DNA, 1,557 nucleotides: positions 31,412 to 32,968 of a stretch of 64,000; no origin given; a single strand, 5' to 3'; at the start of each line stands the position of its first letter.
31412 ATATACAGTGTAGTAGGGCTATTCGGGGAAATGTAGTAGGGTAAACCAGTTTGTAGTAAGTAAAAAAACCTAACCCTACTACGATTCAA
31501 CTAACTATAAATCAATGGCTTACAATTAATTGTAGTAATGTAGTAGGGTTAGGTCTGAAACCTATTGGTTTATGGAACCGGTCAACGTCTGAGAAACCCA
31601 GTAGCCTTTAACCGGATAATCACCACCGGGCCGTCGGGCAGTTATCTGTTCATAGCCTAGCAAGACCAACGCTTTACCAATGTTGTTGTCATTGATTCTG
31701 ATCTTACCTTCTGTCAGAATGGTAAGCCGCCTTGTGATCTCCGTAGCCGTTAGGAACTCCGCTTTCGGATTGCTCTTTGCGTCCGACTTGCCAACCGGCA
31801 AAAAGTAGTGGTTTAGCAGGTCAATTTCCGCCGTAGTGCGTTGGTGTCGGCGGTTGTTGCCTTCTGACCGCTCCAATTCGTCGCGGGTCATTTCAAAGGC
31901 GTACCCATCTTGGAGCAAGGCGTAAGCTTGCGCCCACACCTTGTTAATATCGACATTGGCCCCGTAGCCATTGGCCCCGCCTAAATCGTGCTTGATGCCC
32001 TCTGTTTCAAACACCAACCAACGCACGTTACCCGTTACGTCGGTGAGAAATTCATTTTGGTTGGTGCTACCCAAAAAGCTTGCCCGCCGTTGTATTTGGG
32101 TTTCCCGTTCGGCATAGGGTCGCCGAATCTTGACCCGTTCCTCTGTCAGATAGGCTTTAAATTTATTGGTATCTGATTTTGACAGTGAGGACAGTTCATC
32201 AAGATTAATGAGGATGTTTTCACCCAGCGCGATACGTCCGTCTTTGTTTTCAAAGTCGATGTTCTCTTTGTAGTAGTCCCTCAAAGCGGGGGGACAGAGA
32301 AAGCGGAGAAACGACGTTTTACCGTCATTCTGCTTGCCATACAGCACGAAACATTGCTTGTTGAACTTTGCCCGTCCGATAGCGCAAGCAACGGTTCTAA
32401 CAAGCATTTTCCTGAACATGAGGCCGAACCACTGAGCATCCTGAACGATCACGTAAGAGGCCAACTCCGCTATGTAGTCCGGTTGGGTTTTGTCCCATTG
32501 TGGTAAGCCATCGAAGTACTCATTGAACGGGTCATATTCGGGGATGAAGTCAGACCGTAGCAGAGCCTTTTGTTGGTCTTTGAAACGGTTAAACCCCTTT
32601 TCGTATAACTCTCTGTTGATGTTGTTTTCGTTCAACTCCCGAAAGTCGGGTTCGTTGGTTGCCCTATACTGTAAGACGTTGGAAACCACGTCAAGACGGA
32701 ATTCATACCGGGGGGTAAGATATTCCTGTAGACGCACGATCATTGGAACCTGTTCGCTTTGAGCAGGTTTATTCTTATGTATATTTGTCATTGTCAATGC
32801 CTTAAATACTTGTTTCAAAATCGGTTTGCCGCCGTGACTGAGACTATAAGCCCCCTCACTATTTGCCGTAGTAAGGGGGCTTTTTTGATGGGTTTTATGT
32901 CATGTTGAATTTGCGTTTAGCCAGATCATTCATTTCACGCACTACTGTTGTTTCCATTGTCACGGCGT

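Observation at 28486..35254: Compact satellite-like replicating element at tRNA-Val, without relaxase or virion genes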

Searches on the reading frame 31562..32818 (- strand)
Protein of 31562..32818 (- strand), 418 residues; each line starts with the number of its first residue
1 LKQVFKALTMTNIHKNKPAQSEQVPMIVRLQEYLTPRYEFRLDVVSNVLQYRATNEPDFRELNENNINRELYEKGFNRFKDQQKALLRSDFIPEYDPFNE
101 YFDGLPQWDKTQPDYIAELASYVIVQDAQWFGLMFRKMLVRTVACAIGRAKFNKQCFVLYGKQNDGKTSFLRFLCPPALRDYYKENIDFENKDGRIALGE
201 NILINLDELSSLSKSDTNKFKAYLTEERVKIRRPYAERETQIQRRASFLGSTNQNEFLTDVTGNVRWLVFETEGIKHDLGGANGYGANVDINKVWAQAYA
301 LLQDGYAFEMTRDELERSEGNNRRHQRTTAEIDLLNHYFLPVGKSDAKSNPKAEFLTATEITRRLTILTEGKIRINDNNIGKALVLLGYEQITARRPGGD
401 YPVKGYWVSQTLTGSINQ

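Call 8: search_protein_families(library=pfam, proteins=[window:31562-32818:-], max_evalue=0.01)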
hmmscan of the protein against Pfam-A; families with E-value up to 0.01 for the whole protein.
window:31562-32818:- (418 aa): 2 families
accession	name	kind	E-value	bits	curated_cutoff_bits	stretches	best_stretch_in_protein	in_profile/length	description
PF05272.17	VapE-like_dom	-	1.2e-35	123.4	25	1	107-325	5-215/217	Virulence-associated protein E-like domain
PF19263.5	DUF5906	-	4.3e-10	40.7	27.6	1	159-258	1-105/114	Family of unknown function (DUF5906)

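Call 9: search_protein_families(library=phrogs, proteins=[window:31562-32818:-], max_evalue=0.01)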
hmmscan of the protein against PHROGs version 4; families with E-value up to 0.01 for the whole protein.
window:31562-32818:- (418 aa): 9 families
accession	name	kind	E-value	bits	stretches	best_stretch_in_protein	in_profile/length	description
phrog_1313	-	DNA, RNA and nucleotide metabolism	2.8e-55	189.3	1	82-370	222-514/568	DNA helicase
phrog_15962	-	DNA, RNA and nucleotide metabolism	1.1e-38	134.1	1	79-399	476-796/835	DNA primase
phrog_256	-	DNA, RNA and nucleotide metabolism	1.5e-31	110.7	1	94-339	463-701/798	DNA helicase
phrog_16593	-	DNA, RNA and nucleotide metabolism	3.7e-22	79.5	1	96-393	502-793/823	DNA primase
phrog_2249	-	DNA, RNA and nucleotide metabolism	2.1e-21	77.3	1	130-328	501-694/802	DNA primase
phrog_36873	-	DNA, RNA and nucleotide metabolism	8.5e-17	61.1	1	92-278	487-670/1082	DNA helicase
phrog_1156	-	DNA, RNA and nucleotide metabolism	0.00022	20.9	1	154-269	557-680/855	DNA primase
phrog_4630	-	DNA, RNA and nucleotide metabolism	0.0022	17.7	1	158-267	245-360/581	DNA primase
phrog_24712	-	unknown function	0.0059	15.5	1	153-258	471-581/801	-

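Call 10: search_protein_families(library=ncbifam, proteins=[window:31562-32818:-], max_evalue=0.01)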
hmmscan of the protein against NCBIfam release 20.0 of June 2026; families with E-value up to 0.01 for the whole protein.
window:31562-32818:- (418 aa): 0 families

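Call 11: search_protein_families(library=padloc, proteins=[window:31562-32818:-], max_evalue=0.01)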
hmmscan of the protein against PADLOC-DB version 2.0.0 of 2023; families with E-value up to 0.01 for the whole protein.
window:31562-32818:- (418 aa): 1 family
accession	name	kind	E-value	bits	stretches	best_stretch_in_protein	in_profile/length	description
PDLC02358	Old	-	0.0019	15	1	155-241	24-110/578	Old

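Call 12: find_related_loci(query=window:31562-32818:-, collection=genome_contigs, flank=8000)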
Query window:31562-32818:- (418 aa) in genome_contigs; peptide patterns used: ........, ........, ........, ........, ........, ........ (x = any residue, [..] = any of these).
24 stretches matched a pattern; 2 encode a relative of the query (tblastn E <= 1e-3); 2 distinct loci.
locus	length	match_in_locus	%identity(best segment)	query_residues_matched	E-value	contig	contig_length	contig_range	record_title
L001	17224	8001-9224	83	10-418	0e+0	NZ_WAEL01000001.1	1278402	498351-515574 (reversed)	Fibrivirga algicola strain JA-25 1, whole genome shotgun sequence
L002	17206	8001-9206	71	5-410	0e+0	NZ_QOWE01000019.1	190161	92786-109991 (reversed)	Larkinella punicea strain ZZJ9 Contig19, whole genome shotgun sequence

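Call 23: search_protein_families(library=pfam, proteins=[L001:3310-5808:+, L001:5805-6242:-, L001:6390-6602:+, L001:10359-10760:-, L001:10892-11998:+, L001:12004-13533:-, L001:2175-2885:-, L002:10839-12197:+, L002:12202-12594:+, L002:12598-12942:+], max_evalue=0.01)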
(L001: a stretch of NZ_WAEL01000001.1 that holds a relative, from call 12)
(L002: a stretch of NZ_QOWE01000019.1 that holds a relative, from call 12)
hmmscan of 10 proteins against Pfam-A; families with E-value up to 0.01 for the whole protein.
L001:3310-5808:+ (832 aa): 3 families
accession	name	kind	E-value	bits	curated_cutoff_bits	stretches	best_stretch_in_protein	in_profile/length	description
PF24391.1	HD-CE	-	7.6e-56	190.1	27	1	44-284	1-262/263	HD-CE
PF13589.12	HATPase_c_3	-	1.5e-09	38.5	25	1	345-468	7-109/137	Histidine kinase-, DNA gyrase B-, and HSP90-like ATPase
PF02518.31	HATPase_c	-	0.00013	22.8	26.4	1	345-416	10-63/111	Histidine kinase-, DNA gyrase B-, and HSP90-like ATPase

L001:5805-6242:- (145 aa): 7 families
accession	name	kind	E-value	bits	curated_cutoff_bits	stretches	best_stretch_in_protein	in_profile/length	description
PF01381.28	HTH_3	-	6.6e-15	55.3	23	1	7-61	1-55/55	Helix-turn-helix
PF13560.12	HTH_31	-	7.3e-10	39.4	27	1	8-57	7-57/64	Helix-turn-helix domain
PF12844.13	HTH_19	-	5.5e-08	33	30.2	1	5-58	2-55/64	Helix-turn-helix domain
PF13443.12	HTH_26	-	6.4e-08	33.2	22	1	6-61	1-57/63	Cro/C1-type HTH DNA-binding domain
PF13744.12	HTH_37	-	8.1e-07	29.2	27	1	5-58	21-75/80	Helix-turn-helix domain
PF07498.18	Rho_N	-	0.0046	17.3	24.9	0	43-57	6-20/43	Rho termination factor, N-terminal domain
PF12983.12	DUF3867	-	0.0067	17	27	1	42-123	4-83/185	Protein of unknown function (DUF3867)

L001:6390-6602:+ (70 aa): 1 family
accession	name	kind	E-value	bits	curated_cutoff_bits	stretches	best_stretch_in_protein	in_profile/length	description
PF13443.12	HTH_26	-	0.0045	17.7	22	1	28-70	15-58/63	Cro/C1-type HTH DNA-binding domain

L001:10359-10760:- (133 aa): 1 family
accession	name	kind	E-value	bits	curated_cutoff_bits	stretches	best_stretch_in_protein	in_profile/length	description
PF09889.16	DUF2116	-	0.0075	16.7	26.8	0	8-35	5-30/59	Probable treble clef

L001:10892-11998:+ (368 aa): 0 families

L001:12004-13533:- (509 aa): 1 family
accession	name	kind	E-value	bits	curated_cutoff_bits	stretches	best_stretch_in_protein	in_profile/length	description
PF00078.32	RVT_1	-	8.3e-12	45.7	29.6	1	136-268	59-193/205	Reverse transcriptase (RNA-dependent DNA polymerase)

L001:2175-2885:- (236 aa): 7 families
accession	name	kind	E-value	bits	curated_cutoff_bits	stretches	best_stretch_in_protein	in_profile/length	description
PF13855.12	LRR_8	-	8.1e-16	58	27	2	129-186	2-61/61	Leucine rich repeat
PF12799.13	LRR_4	-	1.9e-13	50.6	27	1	152-193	2-43/44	Leucine Rich repeats (2 copies)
PF23598.1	LRR_14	-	2.6e-11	43.3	40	1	119-194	61-137/353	Leucine-rich repeat region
PF00560.39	LRR_1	-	2.5e-08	32.9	20.6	0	130-150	2-23/23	Leucine Rich Repeat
PF23211.1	LRR_LRWD1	-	1.1e-06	28.9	28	1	122-199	13-89/190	Leucine-rich repeat and WD repeat-containing protein 1, LRR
PF14580.12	LRR_9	-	0.00077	19.5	30.5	0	125-187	61-126/175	Leucine-rich repeat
PF24048.1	LRR_NXF1-5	-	0.0086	16.1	30.5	0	113-181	42-109/142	NXF1/2/3/5 leucine-rich repeat domain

L002:10839-12197:+ (452 aa): 1 family
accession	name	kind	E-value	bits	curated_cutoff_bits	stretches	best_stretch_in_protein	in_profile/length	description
PF13366.12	PDDEXK_3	-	0.0027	18.5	22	1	325-388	41-103/117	PD-(D/E)XK nuclease superfamily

L002:12202-12594:+ (130 aa): 0 families

L002:12598-12942:+ (114 aa): 1 family
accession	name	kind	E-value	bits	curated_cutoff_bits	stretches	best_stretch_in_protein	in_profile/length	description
PF19595.4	DUF6100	-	0.01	16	27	0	34-96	84-150/222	Family of unknown function (DUF6100)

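Call 39: search_dna_similar(query=window:31562-32818:-, collection=phages, mode=protein, max_rows=20)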
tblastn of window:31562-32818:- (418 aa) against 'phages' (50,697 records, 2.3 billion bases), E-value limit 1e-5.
Records with a match: 547; places in all: 547; records where one place covers at least 80% of the query: 22.
Best place of each record, by identity: <60% 547.
By first word of the organism name: Bacteroides 100; Streptococcus 78; Xanthomonas 39; Leuconostoc 39; Flavobacterium 28; Bacteriophage 27; Paenibacillus 24; Rhodobacter 23; Phocaeicola 20; Cellulophaga 15; and 55 more.
By host as written in the record: - 40; Rhodobacter capsulatus YW1 23; Xanthomonas oryzae pv. oryzae 14; Corynebacterium xerosis 13; Flavobacterium sp. LMO6 11; Paenibacillus larvae 2017 10; Xanthomonas campestris pv. campestris GBBC 1419 8; Paenibacillus larvae F1A 8; and 263 more.
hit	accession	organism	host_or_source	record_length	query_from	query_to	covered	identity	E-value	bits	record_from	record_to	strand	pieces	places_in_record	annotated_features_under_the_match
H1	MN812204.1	Flavobacterium phage vB_FspM_lotta8-2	Flavobacterium sp. LMO8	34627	25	408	92%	36.4%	9e-55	201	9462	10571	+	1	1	virulence-associated protein E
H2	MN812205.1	Flavobacterium phage vB_FspM_pippi8-1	Flavobacterium sp. LMO8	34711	25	408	92%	36.4%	9e-55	201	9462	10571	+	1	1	virulence-associated protein E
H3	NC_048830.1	Flavobacterium phage vB_FspM_pippi8-1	Flavobacterium sp. LMO8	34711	25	408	92%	36.4%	9e-55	201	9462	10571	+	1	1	DNA helicase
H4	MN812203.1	Flavobacterium phage vB_FspM_lotta8-1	Flavobacterium sp. LMO8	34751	25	408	92%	36.4%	9e-55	201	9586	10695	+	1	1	virulence-associated protein E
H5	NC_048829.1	Flavobacterium phage vB_FspM_lotta8-1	Flavobacterium sp. LMO8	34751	25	408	92%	36.4%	9e-55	201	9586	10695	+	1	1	DNA helicase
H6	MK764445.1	Flavobacterium phage FPSV-S8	Flavobacterium psychrophilum FPS-S2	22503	25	408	92%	35.8%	1e-55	204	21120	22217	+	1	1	virulence associated protein E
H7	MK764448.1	Flavobacterium phage FPSV-S27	Flavobacterium psychrophilum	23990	25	408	92%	35.8%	1e-55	204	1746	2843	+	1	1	virulence associated protein E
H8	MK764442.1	Flavobacterium phage FPSV-S1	Flavobacterium psychrophilum F026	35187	25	408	92%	35.8%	1e-55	204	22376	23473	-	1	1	virulence associated protein E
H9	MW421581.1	Flavobacterium phage FPSV-S4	Flavobacterium psychrophilum strain ...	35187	25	408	92%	35.8%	1e-55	204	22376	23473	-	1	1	record has no annotation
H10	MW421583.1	Flavobacterium phage FPSV-F8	Flavobacterium psychrophilum strain ...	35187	25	408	92%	35.8%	1e-55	204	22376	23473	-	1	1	record has no annotation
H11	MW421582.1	Flavobacterium phage FPSV-S8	Flavobacterium psychrophilum strain ...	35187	25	408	92%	35.8%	1e-55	204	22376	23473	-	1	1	record has no annotation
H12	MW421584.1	Flavobacterium phage FPSV-D3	Flavobacterium psychrophilum strain ...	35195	25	408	92%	35.8%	1e-55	204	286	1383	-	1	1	record has no annotation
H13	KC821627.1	Cellulophaga phage phi18:2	Cellulophaga baltica #18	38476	81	410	79%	34.6%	1e-47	180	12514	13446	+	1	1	virulance associated protein E, VirE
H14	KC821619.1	Cellulophaga phage phi18:1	Cellulophaga baltica #18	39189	81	410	79%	34.6%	1e-47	180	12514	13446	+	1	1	virulance associated protein E, VirE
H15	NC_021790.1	Cellulophaga phage phi18:1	Cellulophaga baltica #18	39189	81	410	79%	34.6%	1e-47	180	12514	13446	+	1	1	DNA helicase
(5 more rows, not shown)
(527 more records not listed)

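Call 40: get_annotated_region(hit=H1, flank=4000)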
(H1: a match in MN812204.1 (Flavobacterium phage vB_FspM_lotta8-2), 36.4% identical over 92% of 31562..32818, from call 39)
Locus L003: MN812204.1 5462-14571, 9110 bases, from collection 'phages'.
description: Flavobacterium phage vB_FspM_lotta8-2, complete genome.
organism: Flavobacterium phage vB_FspM_lotta8-2 (NCBI taxid 2686243)
taxonomy: Viruses; Duplodnaviria; Heunggongvirae; Uroviricota; Caudoviricetes; Winoviridae; Pippivirus; Pippivirus lotta
host: Flavobacterium sp. LMO8; source: -; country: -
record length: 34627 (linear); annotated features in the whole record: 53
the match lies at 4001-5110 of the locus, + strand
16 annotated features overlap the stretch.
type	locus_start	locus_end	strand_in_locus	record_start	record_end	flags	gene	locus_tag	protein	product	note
CDS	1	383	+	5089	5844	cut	-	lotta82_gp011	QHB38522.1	exonuclease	annotation based on sequence similarity to NCBI WP_107820877.1 and Pfam PF10108.8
CDS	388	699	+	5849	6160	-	-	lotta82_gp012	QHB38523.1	hypothetical protein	-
CDS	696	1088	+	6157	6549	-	-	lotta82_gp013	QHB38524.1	hypothetical protein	annotation based on sequence similarity to NCBI WP_091608749.1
CDS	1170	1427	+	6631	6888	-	-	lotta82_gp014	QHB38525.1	hypothetical protein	-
CDS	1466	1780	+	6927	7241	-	-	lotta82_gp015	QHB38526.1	hypothetical protein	-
CDS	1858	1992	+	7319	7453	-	-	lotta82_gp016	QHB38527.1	hypothetical protein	-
CDS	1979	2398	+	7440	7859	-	-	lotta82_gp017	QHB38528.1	hypothetical protein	-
CDS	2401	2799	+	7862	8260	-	-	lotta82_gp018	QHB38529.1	hypothetical protein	-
CDS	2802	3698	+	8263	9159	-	-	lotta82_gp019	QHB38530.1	N-domain protein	VirE N-domain protein; annotation based on sequence similarity to NCBI YP_008240937.1 and Pfam PF08800.9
CDS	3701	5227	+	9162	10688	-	-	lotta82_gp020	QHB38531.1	virulence-associated protein E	annotation based on sequence similarity to NCBI YP_008241003.1 and Pfam PF05272.10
CDS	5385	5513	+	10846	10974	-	-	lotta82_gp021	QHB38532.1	hypothetical protein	-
CDS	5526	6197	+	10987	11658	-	-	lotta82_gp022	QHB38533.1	VRR-NUC domain-containing protein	annotation based on sequence similarity to NCBI YP_008240943.1 and Pfam PF08774.10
CDS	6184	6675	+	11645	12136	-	-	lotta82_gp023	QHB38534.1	terminase small subunit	annotation based on sequence similarity to NCBI WP_143918166.1 and Pfam PF16677.4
CDS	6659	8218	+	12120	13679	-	-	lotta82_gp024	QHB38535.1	terminase large subunit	annotation based on sequence similarity to NCBI WP_100925135.1 and Pfam PF04466.12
CDS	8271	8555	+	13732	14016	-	-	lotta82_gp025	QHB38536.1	hypothetical protein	-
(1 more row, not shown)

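Call 41: find_related_loci(query=A3, collection=genome_contigs, flank=9000)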
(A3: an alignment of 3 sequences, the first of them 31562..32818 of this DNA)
Query A3 (418 aa) in genome_contigs; peptide patterns used: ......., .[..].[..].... (x = any residue, [..] = any of these).
161 stretches matched a pattern; 5 encode a relative of the query (tblastn E <= 1e-3); 5 distinct loci.
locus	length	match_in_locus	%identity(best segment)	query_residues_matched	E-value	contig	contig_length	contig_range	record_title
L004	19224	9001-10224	83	10-418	0e+0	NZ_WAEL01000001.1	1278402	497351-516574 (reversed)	Fibrivirga algicola strain JA-25 1, whole genome shotgun sequence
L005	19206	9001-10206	71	5-410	0e+0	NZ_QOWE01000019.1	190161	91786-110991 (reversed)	Larkinella punicea strain ZZJ9 Contig19, whole genome shotgun sequence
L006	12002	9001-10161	42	15-408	7e-96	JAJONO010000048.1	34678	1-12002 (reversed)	MAG: Bacteroidetes bacterium isolate C_No_T20_B_bin.59 scaffold_652, whole genome shotgun sequence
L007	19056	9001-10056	42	28-397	5e-84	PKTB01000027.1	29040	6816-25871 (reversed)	MAG: Marinilabiliales bacterium isolate BM703 sc_1633, whole genome shotgun sequence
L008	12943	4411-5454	41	28-389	2e-83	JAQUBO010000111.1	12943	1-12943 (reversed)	MAG: Bacteroidales bacterium isolate STCSWMC_109 NODE_13665_length_12943_cov_4.050874_ST_CSWMC, whole genome shotgun seq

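Call 42: find_homologous_proteins(query=window:31562-32818:-, max_evalue=1e-40)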
Query window:31562-32818:- (418 aa): 523 proteins with E <= 1e-40 among 4629 candidates; the best 120 are listed.
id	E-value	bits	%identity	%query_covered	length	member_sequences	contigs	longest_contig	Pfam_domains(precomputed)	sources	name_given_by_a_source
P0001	1.4e-265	898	100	94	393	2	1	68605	PF19263.6,PF05272.18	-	-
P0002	4.2e-229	778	83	98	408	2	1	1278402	PF19263.6,PF05272.18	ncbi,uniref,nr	ncbi:VapE domain-containing protein [Fibrivirga algicola]|uniref:Virulence-associated protein E-like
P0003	4.2e-223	758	80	97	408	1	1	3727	PF19263.6,PF05272.18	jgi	jgi:predicted P-loop ATPase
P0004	1.2e-208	711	74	99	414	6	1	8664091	PF19263.6,PF05272.18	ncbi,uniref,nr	ncbi:virulence protein E [Spirosoma sp. KCTC 42546]|uniref:VapE domain-containing protein n=1 Tax=Sp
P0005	1.5e-200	684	74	96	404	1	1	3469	PF19263.6,PF05272.18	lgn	-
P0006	1.1e-190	652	71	96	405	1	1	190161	PF19263.6,PF05272.18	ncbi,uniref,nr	ncbi:VapE domain-containing protein [Larkinella punicea]|uniref:Virulence-associated protein E-like 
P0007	1.7e-172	592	79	78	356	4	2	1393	PF19263.6,PF05272.18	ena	-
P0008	2.9e-171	588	83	74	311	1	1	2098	PF19263.6,PF05272.18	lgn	-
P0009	5.1e-159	547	60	96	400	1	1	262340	PF19263.6,PF05272.18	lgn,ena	-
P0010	7.7e-150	517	83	67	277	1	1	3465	PF19263.6,PF05272.18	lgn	-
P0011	2.3e-130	453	52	96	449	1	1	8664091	PF05272.18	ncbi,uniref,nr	ncbi:hypothetical protein EXU85_22665 [Spirosoma sp. KCTC 42546]|uniref:VapE domain-containing prote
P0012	6.3e-128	445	52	96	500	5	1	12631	PF05272.18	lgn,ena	-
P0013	1.2e-125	438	53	92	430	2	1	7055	PF19263.6,PF05272.18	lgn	-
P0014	1.7e-125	437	51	94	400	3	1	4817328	PF05272.18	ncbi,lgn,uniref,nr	ncbi:VapE domain-containing protein [Siphonobacter sp. SORGH_AS_0500]|uniref:VapE domain-containing 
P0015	3.6e-125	436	50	94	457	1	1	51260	PF19263.6,PF05272.18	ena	-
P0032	1.8e-110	388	49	93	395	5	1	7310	PF19263.6,PF05272.18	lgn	-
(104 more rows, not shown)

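Call 44: find_encoding_contigs(protein=P0004, flank=9000, max_places=2)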
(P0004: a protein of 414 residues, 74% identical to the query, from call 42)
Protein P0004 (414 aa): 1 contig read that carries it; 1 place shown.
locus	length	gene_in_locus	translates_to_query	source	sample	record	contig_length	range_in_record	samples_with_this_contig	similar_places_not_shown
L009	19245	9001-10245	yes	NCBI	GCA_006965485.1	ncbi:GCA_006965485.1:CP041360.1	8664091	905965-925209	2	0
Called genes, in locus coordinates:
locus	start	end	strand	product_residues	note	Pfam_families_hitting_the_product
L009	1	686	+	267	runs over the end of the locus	-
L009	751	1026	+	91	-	-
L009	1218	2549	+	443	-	-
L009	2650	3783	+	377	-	PF19898:DUF6371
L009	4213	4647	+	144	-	PF13676:TIR_2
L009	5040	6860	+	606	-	PF05729:NACHT, PF07638:Sigma70_ECF, PF04542:Sigma70_r2 (weak), PF04297:UPF0122 (weak), PF04545:Sigma70_r4, PF08281:Sigma70_r4_2, PF13936:HTH_38 (weak)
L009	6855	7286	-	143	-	PF13560:HTH_31 (weak), PF01381:HTH_3, PF13443:HTH_26 (weak)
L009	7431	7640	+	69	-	-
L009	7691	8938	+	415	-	PF17293:Arm-DNA-bind_5 (weak), PF13102:Phage_int_SAM_5, PF00589:Phage_integrase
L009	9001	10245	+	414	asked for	PF05272:VapE-like_dom, PF19263:DUF5906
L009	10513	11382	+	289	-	PF01807:Zn_ribbon_DnaG, PF13155:Toprim_2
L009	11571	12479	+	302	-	PF01555:N6_N4_Mtase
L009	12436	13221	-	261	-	PF17411:SmaI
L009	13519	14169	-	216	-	-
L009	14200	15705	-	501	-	PF13289:SIR2_2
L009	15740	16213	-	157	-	PF01381:HTH_3, PF13443:HTH_26 (weak)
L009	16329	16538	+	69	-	-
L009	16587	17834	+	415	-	PF13102:Phage_int_SAM_5, PF00589:Phage_integrase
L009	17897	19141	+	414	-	PF05272:VapE-like_dom, PF19263:DUF5906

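Call 45: find_encoding_contigs(protein=P0009, flank=9000, max_places=2)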
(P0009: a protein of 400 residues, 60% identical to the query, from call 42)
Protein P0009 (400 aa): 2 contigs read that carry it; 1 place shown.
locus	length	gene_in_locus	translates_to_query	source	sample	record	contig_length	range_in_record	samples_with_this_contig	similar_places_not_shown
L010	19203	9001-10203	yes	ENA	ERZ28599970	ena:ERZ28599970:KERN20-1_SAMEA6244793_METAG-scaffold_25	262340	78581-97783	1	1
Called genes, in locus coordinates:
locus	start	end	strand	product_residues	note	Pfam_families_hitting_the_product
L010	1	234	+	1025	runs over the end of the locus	PF23500:DUF7133, PF07995:GSDH (weak), PF13646:HEAT_2 (faint), PF00034:Cytochrom_C (faint)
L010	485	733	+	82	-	-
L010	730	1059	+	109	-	PF02452:PemK_toxin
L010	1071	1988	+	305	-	PF01261:AP_endonuc_2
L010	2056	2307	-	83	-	-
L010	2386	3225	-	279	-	PF00520:Ion_trans, PF07885:Ion_trans_2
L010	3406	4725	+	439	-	PF02321:OEP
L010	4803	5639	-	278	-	PF03741:TerC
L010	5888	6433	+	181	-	-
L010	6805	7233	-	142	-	PF12844:HTH_19, PF13560:HTH_31, PF01381:HTH_3, PF13443:HTH_26 (weak)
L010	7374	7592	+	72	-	-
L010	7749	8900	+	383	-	PF13102:Phage_int_SAM_5, PF00589:Phage_integrase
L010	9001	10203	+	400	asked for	PF05272:VapE-like_dom, PF19263:DUF5906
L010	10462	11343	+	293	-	PF01807:Zn_ribbon_DnaG, PF13155:Toprim_2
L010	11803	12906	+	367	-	PF03602:Cons_hypoth95 (faint), PF01555:N6_N4_Mtase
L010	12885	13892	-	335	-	PF09552:RE_BstXI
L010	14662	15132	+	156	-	PF13404:HTH_AsnC-type, PF13412:HTH_24, PF01037:AsnC_trans_reg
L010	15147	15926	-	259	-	PF00535:Glycos_transf_2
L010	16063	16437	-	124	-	PF14129:DUF4296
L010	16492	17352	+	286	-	PF01882:DUF58, PF13519:VWA_2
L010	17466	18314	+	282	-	-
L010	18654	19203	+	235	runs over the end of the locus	PF00092:VWA, PF13519:VWA_2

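Call 46: find_encoding_contigs(protein=P0011, flank=9000, max_places=2)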
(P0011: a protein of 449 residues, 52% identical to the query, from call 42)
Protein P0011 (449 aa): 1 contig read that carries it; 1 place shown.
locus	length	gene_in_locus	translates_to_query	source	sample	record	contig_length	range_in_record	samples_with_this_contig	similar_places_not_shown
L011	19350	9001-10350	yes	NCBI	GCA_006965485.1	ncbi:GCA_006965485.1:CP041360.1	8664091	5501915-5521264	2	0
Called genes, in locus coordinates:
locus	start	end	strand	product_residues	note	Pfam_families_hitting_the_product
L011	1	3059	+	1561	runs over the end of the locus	PF05359:DUF748, PF27051:TamB_N (faint), PF04357:TamB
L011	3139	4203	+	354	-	PF04616:Glyco_hydro_43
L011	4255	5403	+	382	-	PF00150:Cellulase (weak)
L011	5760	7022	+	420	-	PF17293:Arm-DNA-bind_5, PF13102:Phage_int_SAM_5, PF00589:Phage_integrase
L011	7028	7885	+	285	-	-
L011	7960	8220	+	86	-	PF12728:HTH_17 (weak)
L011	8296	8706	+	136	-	-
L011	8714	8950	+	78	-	-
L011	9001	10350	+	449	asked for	PF05272:VapE-like_dom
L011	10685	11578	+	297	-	PF01807:Zn_ribbon_DnaG (weak), PF13155:Toprim_2, PF13362:Toprim_3 (weak)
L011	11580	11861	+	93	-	-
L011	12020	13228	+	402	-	-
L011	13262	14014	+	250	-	-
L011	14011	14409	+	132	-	-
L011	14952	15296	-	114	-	-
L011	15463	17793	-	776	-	PF01734:Patatin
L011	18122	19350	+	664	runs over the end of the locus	PF12161:HsdM_N, PF02384:N6_Mtase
